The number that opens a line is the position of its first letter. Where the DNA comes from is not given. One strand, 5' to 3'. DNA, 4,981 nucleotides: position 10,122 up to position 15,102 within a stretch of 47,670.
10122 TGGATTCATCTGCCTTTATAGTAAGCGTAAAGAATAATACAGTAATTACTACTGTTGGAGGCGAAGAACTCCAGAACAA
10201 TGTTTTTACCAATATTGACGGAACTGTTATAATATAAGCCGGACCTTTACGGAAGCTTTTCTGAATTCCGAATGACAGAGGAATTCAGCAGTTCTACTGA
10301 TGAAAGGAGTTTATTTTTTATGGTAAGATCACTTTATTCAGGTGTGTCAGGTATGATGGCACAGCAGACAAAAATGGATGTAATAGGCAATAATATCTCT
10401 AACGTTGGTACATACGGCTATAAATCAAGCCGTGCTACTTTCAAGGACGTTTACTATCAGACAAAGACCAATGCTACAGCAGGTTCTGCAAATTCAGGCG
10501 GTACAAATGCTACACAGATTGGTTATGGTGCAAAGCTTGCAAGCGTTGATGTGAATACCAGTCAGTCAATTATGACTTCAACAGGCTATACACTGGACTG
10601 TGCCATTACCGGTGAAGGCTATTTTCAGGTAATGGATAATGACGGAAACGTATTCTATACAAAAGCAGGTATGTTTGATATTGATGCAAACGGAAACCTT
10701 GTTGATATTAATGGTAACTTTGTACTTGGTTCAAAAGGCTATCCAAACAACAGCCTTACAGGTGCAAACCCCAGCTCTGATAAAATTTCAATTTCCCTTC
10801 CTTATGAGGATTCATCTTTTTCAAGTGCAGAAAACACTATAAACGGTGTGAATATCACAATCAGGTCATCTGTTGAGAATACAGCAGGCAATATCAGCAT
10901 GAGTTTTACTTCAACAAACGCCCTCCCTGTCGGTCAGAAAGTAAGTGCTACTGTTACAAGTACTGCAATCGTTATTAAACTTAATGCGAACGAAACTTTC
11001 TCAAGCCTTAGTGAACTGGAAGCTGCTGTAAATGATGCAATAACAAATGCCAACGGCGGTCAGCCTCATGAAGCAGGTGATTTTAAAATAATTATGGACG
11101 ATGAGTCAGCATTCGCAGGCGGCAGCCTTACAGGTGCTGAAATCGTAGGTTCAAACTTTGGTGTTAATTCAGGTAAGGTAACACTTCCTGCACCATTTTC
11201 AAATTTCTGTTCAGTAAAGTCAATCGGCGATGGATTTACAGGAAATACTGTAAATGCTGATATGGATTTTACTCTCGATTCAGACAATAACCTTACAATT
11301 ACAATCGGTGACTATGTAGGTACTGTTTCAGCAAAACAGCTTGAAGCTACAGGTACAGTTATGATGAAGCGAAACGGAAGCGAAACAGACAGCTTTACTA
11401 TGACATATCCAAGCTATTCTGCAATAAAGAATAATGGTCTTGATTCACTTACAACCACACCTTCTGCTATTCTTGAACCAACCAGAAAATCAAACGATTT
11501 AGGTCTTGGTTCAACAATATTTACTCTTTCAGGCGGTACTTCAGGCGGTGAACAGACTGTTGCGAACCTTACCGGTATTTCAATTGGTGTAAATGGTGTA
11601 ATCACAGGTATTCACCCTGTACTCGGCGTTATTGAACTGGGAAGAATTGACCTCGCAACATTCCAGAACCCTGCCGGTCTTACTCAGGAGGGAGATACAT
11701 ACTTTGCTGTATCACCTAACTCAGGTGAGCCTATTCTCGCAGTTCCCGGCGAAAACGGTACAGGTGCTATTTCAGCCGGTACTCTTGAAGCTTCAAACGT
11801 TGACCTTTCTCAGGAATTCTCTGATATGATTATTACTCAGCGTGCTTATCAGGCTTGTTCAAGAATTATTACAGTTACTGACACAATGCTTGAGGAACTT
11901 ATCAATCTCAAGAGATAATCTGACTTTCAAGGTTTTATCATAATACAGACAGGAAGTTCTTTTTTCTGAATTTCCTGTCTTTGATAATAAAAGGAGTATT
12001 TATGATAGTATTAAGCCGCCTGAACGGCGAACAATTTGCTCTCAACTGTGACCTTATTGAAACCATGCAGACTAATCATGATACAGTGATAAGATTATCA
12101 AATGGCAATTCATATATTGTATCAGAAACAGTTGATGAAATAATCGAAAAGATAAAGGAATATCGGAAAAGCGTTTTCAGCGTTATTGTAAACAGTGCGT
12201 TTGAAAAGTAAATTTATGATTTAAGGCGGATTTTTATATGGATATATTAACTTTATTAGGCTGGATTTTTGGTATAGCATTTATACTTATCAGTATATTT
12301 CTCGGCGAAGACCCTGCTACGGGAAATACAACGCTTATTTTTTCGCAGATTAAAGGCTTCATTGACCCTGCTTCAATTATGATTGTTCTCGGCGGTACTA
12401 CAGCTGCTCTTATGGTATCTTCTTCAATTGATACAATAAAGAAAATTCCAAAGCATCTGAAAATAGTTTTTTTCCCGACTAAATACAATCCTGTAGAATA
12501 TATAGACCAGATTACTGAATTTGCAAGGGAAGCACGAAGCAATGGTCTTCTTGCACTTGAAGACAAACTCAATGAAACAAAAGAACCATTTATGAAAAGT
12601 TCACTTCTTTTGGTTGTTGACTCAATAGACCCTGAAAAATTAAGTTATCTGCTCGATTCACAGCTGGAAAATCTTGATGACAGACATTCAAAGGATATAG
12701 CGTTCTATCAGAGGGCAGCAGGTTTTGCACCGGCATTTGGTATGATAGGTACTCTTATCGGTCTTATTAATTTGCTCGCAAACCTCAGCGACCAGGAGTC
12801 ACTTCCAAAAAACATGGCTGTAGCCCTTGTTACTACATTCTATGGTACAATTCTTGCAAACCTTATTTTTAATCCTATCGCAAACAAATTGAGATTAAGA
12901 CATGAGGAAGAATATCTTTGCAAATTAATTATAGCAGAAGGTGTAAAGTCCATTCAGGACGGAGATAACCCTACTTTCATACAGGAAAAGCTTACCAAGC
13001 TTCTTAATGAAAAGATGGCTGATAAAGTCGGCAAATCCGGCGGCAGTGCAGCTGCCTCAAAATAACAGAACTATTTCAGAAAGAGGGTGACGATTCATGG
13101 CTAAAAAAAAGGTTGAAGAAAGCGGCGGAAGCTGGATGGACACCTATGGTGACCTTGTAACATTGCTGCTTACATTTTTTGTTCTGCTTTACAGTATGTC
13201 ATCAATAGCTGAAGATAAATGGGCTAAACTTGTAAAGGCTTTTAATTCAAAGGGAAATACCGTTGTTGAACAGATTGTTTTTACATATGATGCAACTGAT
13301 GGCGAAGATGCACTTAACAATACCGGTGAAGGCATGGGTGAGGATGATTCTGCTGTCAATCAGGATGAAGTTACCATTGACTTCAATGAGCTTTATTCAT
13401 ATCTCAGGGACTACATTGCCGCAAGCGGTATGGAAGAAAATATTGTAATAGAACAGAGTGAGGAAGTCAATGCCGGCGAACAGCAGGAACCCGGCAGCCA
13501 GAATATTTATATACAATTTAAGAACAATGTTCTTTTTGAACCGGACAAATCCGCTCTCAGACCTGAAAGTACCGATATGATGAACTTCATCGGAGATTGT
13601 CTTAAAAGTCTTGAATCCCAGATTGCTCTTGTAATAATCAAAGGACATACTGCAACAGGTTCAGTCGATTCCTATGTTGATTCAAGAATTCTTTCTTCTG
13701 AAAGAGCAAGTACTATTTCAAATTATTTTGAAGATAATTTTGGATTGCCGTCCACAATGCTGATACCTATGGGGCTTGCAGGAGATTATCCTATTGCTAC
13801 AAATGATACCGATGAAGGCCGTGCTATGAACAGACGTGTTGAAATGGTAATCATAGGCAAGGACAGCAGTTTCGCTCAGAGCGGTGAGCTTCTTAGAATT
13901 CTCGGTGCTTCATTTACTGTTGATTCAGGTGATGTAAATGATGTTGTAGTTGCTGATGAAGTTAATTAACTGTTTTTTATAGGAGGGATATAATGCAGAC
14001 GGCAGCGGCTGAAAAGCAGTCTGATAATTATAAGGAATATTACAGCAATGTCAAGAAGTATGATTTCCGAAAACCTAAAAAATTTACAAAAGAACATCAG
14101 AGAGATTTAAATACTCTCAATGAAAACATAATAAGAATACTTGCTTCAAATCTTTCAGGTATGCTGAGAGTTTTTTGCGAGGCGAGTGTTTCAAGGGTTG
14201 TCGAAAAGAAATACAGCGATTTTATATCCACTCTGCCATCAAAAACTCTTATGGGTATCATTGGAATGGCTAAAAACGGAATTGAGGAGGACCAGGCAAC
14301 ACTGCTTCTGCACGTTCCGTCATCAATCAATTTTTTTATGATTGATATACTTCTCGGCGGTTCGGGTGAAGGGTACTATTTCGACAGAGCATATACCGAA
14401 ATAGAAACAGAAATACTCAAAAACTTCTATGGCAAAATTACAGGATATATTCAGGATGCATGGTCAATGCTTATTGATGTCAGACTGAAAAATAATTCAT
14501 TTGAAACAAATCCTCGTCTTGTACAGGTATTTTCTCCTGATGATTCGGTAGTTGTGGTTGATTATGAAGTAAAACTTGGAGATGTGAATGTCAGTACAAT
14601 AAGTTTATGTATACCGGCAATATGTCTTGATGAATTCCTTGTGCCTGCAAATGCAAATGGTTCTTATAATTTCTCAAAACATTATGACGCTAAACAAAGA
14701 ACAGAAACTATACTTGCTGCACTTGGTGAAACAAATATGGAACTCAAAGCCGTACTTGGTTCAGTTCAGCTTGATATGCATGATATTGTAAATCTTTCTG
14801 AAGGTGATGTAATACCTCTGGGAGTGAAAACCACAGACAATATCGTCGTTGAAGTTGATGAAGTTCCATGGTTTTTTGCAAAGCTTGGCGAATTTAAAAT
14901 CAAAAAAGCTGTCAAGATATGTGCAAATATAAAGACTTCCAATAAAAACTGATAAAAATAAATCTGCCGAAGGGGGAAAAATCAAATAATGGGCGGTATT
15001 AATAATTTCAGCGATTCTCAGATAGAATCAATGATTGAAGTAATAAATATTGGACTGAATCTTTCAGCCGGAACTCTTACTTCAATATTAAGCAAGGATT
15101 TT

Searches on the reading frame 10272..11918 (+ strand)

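Call 25: search_protein_families(library=pfam, proteins=[window:10272-11918:+], max_evalue=0.001)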
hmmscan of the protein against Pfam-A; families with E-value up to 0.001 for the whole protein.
window:10272-11918:+ (548 aa): 3 families
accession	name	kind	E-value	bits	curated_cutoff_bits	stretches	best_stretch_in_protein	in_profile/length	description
PF06429.18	Flg_bbr_C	-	3.3e-15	55.8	23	1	502-546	2-46/46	Flagellar basal body rod FlgEFG protein C-terminal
PF22692.1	LlgE_F_G_D1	-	1.3e-13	51.3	27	1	111-177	1-48/64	Flagellar hook protein FlgE/F/G D1 domain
PF00460.25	Flg_bb_rod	-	1.8e-10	41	20.7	1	21-51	1-31/31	Flagella basal body rod protein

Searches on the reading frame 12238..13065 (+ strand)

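Call 25: search_protein_families(library=pfam, proteins=[window:12238-13065:+], max_evalue=0.001)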
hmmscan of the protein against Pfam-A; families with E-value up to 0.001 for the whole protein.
window:12238-13065:+ (275 aa): 2 families
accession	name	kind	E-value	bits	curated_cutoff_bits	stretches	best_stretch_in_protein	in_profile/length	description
PF01618.21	MotA_ExbB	-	9.6e-26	90.4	22.9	1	112-225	3-121/127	MotA/TolQ/ExbB proton channel family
PF20560.3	MotA_N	-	1.5e-06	28.8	27.3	1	11-93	2-78/91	Motility protein A N-terminal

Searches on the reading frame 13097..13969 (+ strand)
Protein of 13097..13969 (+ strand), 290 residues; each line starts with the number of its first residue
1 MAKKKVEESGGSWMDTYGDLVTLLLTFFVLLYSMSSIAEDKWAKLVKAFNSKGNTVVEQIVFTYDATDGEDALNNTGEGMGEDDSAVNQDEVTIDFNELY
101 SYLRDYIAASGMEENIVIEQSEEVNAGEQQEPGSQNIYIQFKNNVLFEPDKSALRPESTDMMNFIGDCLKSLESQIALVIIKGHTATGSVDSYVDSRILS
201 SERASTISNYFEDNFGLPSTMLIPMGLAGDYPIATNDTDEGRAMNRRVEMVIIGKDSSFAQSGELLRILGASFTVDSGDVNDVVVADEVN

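Call 25: search_protein_families(library=pfam, proteins=[window:13097-13969:+], max_evalue=0.001)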
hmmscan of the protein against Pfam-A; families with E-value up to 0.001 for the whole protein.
window:13097-13969:+ (290 aa): 2 families
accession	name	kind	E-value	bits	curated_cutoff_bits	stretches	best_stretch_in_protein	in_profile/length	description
PF13677.11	MotB_plug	-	2.2e-17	62.8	24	1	6-51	11-56/58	Membrane MotB of proton-channel complex MotA/MotB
PF00691.25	OmpA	-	4.8e-14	52.9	27.2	1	146-246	1-98/98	OmpA family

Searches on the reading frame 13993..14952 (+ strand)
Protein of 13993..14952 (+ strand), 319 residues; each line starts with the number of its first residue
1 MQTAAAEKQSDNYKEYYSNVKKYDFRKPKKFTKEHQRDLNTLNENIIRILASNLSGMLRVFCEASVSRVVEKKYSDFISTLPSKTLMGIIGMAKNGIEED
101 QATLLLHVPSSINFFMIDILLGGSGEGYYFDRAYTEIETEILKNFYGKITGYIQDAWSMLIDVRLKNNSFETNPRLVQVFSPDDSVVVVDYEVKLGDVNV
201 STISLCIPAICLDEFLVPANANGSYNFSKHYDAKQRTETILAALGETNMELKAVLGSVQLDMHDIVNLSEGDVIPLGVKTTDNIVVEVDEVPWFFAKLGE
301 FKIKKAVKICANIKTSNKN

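Call 25: search_protein_families(library=pfam, proteins=[window:13993-14952:+], max_evalue=0.001)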
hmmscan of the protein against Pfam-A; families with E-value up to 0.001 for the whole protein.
window:13993-14952:+ (319 aa): 2 families
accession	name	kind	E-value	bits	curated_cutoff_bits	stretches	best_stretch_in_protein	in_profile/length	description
PF02154.20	FliM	-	2.6e-37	129.1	27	1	23-213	1-186/192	Flagellar motor switch protein FliM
PF01052.25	FliMN_C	-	4.3e-16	59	23.8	1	244-310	3-69/73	Type III flagellar switch regulator (C-ring) FliN C-term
